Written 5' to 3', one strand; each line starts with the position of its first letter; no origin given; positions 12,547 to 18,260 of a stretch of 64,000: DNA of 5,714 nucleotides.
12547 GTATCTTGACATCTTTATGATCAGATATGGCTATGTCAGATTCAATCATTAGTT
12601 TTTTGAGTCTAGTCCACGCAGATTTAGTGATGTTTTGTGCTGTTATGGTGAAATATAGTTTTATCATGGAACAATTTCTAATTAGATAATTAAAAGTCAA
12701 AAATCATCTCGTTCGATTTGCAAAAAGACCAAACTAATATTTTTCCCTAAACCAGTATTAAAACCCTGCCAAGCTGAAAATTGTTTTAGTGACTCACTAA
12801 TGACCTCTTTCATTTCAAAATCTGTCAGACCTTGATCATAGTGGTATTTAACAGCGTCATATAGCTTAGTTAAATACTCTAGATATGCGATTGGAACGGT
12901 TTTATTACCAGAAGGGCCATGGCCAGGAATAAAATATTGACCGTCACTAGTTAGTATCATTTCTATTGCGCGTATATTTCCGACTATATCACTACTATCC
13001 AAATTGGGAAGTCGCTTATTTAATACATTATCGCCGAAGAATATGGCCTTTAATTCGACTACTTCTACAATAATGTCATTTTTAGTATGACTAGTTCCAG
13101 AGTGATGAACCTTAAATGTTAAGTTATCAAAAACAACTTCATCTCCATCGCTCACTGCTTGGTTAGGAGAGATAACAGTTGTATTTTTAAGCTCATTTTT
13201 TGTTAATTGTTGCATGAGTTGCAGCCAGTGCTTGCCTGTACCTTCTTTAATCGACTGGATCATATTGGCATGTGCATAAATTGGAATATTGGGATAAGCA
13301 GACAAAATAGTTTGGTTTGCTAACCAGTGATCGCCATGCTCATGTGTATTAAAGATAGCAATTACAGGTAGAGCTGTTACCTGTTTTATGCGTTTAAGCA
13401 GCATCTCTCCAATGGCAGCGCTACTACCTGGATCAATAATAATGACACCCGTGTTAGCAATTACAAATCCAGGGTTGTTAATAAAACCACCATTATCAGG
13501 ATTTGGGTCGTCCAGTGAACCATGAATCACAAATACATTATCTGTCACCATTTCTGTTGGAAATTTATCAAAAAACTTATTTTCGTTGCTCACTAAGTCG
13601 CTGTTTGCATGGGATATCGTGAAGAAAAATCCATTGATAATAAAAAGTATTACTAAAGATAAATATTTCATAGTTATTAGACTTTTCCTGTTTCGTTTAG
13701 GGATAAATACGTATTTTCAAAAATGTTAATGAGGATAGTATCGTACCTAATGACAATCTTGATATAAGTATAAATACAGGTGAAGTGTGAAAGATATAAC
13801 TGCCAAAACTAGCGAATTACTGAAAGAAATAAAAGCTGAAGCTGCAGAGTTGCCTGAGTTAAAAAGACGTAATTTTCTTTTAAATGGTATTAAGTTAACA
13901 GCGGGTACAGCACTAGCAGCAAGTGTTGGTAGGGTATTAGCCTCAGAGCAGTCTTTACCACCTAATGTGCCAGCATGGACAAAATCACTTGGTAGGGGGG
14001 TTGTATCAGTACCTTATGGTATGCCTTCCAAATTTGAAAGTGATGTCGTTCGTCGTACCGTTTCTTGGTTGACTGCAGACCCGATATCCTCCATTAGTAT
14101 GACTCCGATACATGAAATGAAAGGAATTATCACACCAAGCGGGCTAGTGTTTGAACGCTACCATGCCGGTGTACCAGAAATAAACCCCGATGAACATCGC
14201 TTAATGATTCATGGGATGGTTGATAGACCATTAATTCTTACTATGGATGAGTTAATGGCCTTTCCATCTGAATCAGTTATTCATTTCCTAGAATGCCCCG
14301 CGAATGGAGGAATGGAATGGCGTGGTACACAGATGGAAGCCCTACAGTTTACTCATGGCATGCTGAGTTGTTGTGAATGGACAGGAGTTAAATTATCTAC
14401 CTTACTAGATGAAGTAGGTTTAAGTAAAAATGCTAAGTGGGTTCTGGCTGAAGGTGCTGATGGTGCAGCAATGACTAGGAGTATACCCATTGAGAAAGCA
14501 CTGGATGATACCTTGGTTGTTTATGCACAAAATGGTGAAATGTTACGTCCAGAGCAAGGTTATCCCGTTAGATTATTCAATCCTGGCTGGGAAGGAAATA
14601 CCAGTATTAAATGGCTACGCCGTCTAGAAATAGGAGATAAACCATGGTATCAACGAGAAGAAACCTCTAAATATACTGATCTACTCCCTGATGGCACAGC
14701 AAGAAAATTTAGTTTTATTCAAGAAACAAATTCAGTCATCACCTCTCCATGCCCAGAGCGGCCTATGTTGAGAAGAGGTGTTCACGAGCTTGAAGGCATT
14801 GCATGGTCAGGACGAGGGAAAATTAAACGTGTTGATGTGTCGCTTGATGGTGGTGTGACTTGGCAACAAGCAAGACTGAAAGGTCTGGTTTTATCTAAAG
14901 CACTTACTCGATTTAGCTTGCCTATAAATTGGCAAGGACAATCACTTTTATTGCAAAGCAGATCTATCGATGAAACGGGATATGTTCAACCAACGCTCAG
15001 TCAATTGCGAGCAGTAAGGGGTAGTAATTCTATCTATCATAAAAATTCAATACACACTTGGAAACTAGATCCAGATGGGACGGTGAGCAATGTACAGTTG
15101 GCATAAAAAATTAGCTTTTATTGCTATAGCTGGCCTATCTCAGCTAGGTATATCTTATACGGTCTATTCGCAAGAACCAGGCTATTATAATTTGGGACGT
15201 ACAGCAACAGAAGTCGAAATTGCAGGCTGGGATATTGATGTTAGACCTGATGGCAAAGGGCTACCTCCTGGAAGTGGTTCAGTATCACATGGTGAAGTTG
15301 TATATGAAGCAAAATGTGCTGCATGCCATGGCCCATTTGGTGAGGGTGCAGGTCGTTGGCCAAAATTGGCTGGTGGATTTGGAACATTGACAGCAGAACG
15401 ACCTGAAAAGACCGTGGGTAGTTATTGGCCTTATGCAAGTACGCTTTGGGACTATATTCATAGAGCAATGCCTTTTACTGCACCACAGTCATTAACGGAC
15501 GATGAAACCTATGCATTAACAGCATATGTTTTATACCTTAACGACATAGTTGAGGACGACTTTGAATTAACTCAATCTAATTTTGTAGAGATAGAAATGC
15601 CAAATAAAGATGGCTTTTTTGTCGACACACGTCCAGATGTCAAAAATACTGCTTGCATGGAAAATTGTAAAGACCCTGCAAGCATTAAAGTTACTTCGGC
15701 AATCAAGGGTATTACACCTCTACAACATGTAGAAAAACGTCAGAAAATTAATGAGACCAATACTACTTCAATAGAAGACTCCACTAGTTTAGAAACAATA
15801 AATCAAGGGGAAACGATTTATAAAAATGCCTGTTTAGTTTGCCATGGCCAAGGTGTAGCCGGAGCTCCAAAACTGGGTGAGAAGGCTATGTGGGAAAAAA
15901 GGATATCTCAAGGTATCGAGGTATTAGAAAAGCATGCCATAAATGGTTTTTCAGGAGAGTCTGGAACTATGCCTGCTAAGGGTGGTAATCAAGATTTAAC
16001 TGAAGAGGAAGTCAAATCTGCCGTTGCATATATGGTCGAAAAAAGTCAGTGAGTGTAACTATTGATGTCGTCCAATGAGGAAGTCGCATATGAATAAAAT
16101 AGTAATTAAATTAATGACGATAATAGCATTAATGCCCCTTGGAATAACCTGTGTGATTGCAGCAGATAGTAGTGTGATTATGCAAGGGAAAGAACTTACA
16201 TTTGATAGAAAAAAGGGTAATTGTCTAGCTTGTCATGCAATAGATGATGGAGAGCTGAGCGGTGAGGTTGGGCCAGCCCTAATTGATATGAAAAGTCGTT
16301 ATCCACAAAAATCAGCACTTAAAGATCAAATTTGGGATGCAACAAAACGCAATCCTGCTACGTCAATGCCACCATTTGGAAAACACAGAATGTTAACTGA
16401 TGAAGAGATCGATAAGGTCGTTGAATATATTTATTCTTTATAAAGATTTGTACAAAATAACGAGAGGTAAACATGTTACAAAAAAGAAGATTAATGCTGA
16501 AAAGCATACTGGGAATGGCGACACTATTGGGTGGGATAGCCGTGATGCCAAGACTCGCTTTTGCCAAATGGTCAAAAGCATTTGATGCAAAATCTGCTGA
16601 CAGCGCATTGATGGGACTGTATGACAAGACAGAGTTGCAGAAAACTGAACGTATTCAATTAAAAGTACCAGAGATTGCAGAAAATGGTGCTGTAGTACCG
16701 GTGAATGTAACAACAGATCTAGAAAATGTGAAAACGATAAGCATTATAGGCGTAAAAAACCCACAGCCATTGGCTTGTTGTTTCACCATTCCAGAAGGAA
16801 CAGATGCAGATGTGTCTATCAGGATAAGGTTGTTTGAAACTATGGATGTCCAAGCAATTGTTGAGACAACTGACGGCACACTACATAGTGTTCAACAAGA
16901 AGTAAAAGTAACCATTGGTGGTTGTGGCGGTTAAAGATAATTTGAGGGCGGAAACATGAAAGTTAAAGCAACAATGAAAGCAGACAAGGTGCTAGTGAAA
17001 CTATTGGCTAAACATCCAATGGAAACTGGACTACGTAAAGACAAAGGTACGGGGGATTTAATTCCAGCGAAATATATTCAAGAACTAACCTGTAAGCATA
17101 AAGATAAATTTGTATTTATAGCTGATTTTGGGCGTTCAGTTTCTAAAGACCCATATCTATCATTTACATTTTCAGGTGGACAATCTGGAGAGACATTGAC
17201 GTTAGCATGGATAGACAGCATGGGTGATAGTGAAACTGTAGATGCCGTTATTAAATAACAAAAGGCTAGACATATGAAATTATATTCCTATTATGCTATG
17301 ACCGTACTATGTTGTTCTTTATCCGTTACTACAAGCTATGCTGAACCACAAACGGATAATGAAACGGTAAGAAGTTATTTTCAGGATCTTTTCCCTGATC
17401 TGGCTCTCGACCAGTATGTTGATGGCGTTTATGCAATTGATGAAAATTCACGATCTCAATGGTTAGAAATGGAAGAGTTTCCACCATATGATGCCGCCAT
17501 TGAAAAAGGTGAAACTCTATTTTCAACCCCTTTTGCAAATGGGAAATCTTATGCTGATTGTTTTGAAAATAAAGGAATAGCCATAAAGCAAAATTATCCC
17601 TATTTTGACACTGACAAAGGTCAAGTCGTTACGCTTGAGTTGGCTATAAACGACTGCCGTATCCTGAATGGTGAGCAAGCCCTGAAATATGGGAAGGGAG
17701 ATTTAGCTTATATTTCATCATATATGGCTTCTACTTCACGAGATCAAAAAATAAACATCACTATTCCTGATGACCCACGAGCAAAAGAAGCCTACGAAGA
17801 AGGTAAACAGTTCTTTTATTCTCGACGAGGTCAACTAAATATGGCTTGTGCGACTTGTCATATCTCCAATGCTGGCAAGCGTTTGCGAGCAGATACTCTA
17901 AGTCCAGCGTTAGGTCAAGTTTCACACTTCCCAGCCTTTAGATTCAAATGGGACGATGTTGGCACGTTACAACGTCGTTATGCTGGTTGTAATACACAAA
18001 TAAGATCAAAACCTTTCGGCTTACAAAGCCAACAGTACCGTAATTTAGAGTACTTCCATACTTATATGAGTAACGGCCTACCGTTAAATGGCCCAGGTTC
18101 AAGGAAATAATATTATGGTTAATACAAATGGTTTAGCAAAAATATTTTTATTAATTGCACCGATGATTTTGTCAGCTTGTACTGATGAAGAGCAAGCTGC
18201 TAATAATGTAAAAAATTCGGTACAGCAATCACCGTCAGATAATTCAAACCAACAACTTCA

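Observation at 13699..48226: Recurrent TACGTA-centred palindromic box in the promoter regions of island 2, implying one regulon linking sox, mtoX and the AlkB-like cluster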

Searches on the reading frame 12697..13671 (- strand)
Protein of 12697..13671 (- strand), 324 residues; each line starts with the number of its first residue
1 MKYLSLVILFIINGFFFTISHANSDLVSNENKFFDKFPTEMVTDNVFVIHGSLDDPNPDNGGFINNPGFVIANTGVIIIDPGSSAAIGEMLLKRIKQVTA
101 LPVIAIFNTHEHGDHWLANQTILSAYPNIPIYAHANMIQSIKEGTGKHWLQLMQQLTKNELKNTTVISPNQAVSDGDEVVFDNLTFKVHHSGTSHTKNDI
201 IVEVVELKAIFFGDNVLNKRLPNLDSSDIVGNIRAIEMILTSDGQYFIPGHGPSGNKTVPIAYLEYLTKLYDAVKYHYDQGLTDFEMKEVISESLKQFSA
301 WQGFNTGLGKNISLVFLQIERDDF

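Call 11: search_protein_families(library=pfam, proteins=[window:12697-13671:-])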
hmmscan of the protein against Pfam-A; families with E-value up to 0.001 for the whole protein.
window:12697-13671:- (324 aa): 2 families
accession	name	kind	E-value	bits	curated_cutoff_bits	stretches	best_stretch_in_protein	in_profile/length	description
PF00753.33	Lactamase_B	-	1.5e-19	71.2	22.7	1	62-251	3-196/196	Metallo-beta-lactamase superfamily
PF12706.13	Lactamase_B_2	-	2e-05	24.7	27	1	77-148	3-77/200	Beta-lactamase superfamily domain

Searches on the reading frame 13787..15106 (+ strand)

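Call 11: search_protein_families(library=pfam, proteins=[window:13787-15106:+])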
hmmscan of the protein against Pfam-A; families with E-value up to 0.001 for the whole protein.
window:13787-15106:+ (439 aa): 2 families
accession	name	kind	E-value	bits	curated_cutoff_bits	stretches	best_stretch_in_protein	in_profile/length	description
PF00174.25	Oxidored_molyb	-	2.4e-52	177.4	24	1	126-286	1-164/169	Oxidoreductase molybdopterin binding domain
PF03404.22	Mo-co_dimer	-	8.9e-18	65.1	22.7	1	313-424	8-137/138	Mo-co oxidoreductase dimerisation domain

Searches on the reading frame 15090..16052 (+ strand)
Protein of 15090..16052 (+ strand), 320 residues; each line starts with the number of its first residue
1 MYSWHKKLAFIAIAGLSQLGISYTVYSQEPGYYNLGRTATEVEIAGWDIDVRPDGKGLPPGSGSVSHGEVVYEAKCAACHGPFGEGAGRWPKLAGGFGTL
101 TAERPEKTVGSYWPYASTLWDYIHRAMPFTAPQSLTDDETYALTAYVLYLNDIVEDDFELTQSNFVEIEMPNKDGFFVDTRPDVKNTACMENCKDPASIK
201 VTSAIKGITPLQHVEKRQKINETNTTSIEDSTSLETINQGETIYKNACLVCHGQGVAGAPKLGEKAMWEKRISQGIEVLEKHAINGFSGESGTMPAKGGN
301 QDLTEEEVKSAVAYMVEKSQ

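Call 11: search_protein_families(library=pfam, proteins=[window:15090-16052:+])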
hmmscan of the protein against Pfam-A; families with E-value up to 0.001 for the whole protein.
window:15090-16052:+ (320 aa): 3 families
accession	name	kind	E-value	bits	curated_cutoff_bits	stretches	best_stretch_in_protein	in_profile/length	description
PF13442.11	Cytochrome_CBB3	-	1.2e-26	93.3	27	2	236-315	2-68/68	Cytochrome C oxidase, cbb3-type, subunit III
PF00034.26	Cytochrom_C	-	1e-25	91.3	21.3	2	67-150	3-89/90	Cytochrome c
PF14495.11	Cytochrom_C550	-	0.00029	21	27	0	229-257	18-46/136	Cytochrome c-550 domain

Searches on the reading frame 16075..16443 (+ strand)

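Call 11: search_protein_families(library=pfam, proteins=[window:16075-16443:+])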
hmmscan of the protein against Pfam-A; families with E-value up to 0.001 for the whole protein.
window:16075-16443:+ (122 aa): 2 families
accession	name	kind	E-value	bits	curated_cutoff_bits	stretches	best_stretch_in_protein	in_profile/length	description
PF13442.11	Cytochrome_CBB3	-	6.8e-10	39.6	27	1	49-119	13-68/68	Cytochrome C oxidase, cbb3-type, subunit III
PF00034.26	Cytochrom_C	-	5.2e-09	37.8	21.3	1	37-122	3-89/90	Cytochrome c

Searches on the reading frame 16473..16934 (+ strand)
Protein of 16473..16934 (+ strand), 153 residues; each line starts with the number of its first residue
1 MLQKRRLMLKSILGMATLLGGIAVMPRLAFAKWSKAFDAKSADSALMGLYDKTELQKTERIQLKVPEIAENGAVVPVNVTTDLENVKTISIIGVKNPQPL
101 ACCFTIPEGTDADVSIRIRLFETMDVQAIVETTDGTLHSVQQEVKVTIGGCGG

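Call 11: search_protein_families(library=pfam, proteins=[window:16473-16934:+])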
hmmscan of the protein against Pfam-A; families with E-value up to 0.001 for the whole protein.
window:16473-16934:+ (153 aa): 1 family
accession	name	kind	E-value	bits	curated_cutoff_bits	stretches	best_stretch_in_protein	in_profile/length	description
PF13501.12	SoxY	-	7.8e-32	110.2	28.4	1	52-151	8-112/112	Sulfur oxidation protein SoxY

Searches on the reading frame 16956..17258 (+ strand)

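Call 11: search_protein_families(library=pfam, proteins=[window:16956-17258:+])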
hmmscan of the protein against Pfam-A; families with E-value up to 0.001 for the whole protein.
window:16956-17258:+ (100 aa): 1 family
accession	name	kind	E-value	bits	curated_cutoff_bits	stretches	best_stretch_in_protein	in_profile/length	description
PF08770.17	SoxZ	-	1.3e-31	108.7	25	1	3-95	3-95/98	Sulphur oxidation protein SoxZ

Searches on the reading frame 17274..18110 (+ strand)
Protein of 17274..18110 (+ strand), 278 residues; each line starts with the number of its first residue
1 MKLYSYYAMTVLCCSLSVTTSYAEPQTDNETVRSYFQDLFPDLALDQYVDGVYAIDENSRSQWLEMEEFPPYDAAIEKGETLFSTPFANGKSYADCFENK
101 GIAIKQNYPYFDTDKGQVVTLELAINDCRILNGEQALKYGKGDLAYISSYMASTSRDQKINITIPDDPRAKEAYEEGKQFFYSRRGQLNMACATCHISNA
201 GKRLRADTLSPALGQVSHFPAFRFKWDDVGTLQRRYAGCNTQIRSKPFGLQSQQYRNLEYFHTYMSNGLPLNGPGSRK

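Call 11: search_protein_families(library=pfam, proteins=[window:17274-18110:+])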
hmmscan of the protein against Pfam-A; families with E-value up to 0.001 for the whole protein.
window:17274-18110:+ (278 aa): 1 family
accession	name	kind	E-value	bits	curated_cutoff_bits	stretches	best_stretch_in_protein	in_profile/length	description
PF21342.2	SoxA-TsdA_cyt-c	-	8.9e-22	77.3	27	2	78-160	1-88/88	SoxA/TsdA, cytochrome c domain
